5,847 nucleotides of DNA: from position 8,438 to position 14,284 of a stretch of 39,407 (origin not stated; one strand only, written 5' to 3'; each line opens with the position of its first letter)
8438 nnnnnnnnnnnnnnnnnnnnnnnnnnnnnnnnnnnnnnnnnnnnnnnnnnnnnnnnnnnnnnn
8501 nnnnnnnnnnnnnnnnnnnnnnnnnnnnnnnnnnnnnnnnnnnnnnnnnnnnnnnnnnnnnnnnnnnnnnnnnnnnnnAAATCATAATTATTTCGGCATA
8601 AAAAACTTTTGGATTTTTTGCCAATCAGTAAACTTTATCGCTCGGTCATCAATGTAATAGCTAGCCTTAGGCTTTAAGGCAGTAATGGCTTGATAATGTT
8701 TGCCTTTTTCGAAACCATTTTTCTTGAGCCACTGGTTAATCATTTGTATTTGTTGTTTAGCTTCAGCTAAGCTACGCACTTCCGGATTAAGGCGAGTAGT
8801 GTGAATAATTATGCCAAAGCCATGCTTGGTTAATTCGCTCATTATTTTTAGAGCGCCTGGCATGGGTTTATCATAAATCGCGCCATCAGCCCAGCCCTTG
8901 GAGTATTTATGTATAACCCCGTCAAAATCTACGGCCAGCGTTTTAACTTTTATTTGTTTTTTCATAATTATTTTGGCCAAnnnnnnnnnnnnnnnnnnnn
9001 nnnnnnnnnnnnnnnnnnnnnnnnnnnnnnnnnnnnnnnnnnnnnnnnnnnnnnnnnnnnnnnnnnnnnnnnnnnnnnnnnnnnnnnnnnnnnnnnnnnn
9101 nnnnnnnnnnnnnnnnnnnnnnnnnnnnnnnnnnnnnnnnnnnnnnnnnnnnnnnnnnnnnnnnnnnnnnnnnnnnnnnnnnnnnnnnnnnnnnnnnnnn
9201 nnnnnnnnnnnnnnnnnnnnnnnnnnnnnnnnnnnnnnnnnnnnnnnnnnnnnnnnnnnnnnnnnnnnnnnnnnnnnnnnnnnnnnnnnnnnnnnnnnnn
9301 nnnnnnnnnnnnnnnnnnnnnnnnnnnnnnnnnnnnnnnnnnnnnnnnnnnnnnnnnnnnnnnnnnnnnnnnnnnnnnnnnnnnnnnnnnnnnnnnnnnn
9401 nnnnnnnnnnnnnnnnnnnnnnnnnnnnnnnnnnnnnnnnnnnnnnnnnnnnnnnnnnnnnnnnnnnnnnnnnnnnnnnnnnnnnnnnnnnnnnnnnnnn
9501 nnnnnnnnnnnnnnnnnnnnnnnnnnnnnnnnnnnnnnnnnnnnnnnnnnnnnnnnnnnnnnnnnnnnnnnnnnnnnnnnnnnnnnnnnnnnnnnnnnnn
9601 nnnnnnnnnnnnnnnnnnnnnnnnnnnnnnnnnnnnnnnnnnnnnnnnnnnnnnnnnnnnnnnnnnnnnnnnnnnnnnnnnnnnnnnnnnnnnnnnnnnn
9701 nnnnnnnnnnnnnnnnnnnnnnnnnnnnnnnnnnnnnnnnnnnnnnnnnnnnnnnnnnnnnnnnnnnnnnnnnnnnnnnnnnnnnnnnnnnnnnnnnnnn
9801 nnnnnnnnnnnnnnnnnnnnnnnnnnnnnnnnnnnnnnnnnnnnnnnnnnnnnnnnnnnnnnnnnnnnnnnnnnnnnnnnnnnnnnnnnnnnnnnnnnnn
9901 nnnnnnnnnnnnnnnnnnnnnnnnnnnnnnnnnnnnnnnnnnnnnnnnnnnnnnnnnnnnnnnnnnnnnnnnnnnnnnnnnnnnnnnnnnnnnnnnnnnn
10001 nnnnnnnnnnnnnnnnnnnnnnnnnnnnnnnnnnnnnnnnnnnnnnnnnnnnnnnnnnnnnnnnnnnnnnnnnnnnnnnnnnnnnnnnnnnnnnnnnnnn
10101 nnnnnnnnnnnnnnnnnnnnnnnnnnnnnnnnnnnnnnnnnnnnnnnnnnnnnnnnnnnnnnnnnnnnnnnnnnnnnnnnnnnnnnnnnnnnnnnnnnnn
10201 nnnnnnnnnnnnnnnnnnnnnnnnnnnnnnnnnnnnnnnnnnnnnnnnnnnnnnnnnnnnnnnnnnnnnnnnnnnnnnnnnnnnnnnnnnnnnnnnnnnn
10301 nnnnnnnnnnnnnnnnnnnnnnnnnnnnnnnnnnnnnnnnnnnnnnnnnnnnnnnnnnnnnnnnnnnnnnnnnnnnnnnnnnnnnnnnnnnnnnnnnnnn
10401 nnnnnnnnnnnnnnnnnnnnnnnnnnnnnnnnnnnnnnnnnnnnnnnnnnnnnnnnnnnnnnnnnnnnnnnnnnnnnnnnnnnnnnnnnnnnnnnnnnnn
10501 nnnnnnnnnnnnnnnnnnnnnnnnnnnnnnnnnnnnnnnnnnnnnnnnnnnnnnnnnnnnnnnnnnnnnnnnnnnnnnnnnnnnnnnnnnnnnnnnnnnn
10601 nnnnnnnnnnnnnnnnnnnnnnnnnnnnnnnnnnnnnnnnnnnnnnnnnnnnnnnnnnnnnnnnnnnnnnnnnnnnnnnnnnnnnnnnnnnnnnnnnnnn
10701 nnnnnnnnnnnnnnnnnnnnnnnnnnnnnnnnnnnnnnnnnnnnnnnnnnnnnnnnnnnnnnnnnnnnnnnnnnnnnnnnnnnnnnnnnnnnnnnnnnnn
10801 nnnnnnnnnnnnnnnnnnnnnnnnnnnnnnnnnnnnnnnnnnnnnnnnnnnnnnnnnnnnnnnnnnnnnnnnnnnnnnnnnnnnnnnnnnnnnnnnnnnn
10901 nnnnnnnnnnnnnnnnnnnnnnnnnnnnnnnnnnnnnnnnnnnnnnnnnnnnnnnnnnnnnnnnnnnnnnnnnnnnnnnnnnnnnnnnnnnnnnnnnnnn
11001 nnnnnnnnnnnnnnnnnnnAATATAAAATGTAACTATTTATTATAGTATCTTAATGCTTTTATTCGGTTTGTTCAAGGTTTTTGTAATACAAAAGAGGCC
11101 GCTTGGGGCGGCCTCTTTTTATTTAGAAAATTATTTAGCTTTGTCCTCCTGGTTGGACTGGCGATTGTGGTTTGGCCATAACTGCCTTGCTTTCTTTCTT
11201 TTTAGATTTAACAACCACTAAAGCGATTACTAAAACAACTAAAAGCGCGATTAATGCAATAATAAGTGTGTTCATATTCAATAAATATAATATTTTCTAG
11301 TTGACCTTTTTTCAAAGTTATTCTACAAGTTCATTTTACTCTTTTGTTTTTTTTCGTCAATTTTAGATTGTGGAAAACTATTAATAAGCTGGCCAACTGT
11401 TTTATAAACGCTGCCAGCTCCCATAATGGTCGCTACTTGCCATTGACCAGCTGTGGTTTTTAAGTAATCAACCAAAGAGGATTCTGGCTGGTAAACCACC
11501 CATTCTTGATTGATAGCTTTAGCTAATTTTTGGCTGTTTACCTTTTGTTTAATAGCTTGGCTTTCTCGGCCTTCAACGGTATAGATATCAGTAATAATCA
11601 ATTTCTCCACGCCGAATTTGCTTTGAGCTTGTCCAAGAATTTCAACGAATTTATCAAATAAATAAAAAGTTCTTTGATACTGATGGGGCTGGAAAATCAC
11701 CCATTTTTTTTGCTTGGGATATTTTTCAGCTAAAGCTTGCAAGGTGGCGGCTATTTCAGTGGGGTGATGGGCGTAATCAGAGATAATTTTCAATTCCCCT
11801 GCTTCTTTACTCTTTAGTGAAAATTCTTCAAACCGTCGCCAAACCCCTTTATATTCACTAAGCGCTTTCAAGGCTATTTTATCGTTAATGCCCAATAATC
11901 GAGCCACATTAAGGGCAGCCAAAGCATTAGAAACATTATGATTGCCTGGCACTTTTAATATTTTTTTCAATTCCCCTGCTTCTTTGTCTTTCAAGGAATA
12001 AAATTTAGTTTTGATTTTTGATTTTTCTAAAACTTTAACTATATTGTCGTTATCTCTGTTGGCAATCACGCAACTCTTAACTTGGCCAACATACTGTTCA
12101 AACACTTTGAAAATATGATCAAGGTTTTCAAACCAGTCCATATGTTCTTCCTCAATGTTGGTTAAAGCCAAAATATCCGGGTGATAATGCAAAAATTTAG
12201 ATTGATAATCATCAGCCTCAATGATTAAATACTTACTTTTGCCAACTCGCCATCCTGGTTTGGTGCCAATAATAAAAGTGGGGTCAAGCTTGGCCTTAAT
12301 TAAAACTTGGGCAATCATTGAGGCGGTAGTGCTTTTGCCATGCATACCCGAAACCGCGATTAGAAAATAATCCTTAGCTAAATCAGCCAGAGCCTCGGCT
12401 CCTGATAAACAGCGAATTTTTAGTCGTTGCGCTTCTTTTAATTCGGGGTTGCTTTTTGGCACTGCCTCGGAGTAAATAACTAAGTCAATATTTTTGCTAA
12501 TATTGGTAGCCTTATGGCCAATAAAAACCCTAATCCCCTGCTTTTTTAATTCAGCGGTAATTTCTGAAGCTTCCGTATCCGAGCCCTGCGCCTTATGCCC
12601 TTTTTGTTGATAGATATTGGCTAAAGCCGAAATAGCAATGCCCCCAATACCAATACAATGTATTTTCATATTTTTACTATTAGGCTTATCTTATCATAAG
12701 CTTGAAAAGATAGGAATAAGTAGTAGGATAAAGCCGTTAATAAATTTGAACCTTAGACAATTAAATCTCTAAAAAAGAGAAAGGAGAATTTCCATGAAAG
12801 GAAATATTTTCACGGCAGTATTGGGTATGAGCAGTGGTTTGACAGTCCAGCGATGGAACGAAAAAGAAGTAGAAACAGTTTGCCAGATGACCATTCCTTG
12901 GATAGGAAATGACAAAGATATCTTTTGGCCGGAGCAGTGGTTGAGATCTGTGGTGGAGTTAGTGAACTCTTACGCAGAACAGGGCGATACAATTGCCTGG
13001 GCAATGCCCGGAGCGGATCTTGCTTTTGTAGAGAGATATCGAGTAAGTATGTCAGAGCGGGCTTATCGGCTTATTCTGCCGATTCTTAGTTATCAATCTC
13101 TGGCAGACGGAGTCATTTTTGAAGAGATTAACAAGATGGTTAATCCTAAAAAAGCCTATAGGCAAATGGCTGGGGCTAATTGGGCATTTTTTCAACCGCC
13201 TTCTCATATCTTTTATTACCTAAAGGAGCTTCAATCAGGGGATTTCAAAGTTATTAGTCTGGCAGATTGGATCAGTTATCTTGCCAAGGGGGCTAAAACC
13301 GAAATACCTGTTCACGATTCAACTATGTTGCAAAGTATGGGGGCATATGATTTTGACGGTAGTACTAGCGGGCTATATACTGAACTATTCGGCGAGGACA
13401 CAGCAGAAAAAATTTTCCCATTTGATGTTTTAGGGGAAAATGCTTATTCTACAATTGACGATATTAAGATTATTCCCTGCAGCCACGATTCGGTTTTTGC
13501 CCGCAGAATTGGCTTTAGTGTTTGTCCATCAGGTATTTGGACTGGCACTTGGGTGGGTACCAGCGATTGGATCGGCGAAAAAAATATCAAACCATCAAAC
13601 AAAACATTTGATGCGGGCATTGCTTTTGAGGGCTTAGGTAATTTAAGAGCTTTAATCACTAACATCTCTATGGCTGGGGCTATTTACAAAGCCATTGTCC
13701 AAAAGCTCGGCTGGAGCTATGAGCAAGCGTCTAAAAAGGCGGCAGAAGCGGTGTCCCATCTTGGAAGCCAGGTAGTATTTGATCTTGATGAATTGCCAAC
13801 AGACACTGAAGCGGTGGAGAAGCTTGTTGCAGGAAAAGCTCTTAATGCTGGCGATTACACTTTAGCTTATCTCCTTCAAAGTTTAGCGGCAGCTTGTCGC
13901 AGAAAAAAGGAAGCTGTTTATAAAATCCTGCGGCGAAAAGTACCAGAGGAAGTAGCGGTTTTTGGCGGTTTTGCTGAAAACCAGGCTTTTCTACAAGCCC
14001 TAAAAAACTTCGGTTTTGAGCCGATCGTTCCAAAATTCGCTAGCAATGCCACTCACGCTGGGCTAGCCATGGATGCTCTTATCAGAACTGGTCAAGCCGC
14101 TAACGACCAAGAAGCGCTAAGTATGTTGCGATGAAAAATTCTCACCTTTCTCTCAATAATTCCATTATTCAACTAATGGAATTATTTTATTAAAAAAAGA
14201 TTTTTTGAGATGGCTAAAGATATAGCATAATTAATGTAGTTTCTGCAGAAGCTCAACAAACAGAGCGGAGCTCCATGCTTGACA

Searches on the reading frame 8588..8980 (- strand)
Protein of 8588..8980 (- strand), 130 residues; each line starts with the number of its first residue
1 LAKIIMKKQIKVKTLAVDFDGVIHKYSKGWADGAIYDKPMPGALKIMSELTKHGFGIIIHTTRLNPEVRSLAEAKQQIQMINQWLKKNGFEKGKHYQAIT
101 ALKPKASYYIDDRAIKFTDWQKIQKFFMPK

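Call 68: search_protein_families(library=pfam, proteins=[window:8588-8980:-])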
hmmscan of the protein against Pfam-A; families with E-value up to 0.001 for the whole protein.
window:8588-8980:- (130 aa): 0 families

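Call 71: search_protein_families(library=ncbifam, proteins=[window:8588-8980:-], max_evalue=0.1)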
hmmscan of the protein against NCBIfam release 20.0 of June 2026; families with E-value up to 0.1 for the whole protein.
window:8588-8980:- (130 aa): 5 families
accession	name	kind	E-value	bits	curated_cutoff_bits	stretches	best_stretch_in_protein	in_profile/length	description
NF046079.1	HAD_phos_BT0820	equivalog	2.1e-07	31.3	165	1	14-126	2-109/137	BT0820 family HAD-type phosphatase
TIGR01689.1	EcbF-BcbF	subfamily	0.00032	20.6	162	1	13-121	2-108/126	capsule biosynthesis phosphatase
NF006506.0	PRK08942.1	equivalog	0.002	17.6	178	1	12-99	3-88/182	D-glycero-beta-D-manno-heptose 1,7-bisphosphate 7-phosphatase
TIGR01662.1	HAD-SF-IIIA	subfamily_domain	0.0031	17.6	44.6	1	13-103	1-85/141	HAD-IIIA family hydrolase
NF003047.0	PRK03957.1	equivalog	0.028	14.8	101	1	42-94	31-82/100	V-type ATP synthase subunit F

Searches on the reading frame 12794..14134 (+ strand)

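Call 69: search_protein_families(library=pfam, proteins=[window:12794-14134:+])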
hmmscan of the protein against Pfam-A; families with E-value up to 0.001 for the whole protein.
window:12794-14134:+ (446 aa): 0 families

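Call 71: search_protein_families(library=ncbifam, proteins=[window:12794-14134:+], max_evalue=0.1)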
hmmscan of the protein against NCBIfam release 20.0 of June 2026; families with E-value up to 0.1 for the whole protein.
window:12794-14134:+ (446 aa): 1 family
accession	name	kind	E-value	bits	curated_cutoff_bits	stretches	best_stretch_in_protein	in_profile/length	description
NF007147.0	PRK09585.3-1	equivalog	0.025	13.5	822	1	371-429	269-329/393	anhydro-N-acetylmuramic acid kinase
